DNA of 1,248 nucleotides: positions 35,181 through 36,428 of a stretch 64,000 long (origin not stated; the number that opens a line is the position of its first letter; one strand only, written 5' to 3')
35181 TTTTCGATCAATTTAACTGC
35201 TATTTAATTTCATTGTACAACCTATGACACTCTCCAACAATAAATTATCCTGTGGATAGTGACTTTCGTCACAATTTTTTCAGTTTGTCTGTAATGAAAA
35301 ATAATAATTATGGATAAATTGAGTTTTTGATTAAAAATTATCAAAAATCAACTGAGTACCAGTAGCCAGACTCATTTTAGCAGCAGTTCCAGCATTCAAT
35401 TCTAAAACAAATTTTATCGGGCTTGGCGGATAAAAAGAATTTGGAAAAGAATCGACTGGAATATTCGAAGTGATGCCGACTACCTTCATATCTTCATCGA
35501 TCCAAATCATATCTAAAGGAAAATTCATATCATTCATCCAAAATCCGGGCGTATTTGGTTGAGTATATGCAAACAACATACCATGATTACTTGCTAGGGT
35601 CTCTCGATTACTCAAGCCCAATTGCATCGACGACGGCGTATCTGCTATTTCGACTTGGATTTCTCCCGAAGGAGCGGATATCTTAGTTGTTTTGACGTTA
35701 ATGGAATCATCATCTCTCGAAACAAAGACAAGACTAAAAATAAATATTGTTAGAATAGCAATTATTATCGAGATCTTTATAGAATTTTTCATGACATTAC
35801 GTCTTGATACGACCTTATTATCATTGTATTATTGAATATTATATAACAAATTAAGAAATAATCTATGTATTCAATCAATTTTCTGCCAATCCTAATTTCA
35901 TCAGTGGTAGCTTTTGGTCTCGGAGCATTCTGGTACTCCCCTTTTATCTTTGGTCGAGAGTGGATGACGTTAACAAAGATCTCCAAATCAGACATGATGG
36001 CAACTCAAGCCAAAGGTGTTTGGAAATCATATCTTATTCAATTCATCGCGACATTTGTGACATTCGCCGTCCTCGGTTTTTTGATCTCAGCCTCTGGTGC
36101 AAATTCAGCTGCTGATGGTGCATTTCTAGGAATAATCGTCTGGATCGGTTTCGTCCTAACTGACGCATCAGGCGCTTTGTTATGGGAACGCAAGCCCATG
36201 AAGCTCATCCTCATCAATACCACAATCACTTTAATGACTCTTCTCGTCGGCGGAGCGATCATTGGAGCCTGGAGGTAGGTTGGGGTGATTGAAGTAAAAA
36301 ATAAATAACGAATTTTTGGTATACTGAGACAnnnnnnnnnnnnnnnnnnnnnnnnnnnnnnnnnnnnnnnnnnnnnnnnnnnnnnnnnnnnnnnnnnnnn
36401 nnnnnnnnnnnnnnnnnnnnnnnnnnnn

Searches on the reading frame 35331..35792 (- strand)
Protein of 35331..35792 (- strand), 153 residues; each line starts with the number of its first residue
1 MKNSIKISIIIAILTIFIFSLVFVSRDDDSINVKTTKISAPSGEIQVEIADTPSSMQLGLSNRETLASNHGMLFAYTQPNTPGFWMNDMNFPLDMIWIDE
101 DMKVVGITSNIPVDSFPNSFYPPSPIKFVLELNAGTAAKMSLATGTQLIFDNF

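Call 3: search_protein_families(library=pfam, proteins=[window:35331-35792:-], max_evalue=0.1)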
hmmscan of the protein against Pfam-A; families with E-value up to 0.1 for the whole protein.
window:35331-35792:- (153 aa): 2 families
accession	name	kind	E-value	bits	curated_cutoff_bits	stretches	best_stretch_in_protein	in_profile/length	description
PF02643.20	DUF192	-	1.8e-29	102.2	27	1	45-148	1-94/96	Uncharacterized ACR, COG1430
PF13547.12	GTA_TIM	-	0.036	13.9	27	1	59-114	60-111/299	GTA TIM-barrel-like domain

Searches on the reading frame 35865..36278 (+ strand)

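Call 3: search_protein_families(library=pfam, proteins=[window:35865-36278:+], max_evalue=0.1)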
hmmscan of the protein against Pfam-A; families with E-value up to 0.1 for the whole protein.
window:35865-36278:+ (137 aa): 2 families
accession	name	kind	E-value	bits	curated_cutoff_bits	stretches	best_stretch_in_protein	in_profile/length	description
PF08570.15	DUF1761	-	5.1e-25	88.5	31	1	8-134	2-123/123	Protein of unknown function (DUF1761)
PF20587.3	DUF6789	-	0.022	15.3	27.1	1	33-135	27-131/144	Family of unknown function (DUF6789)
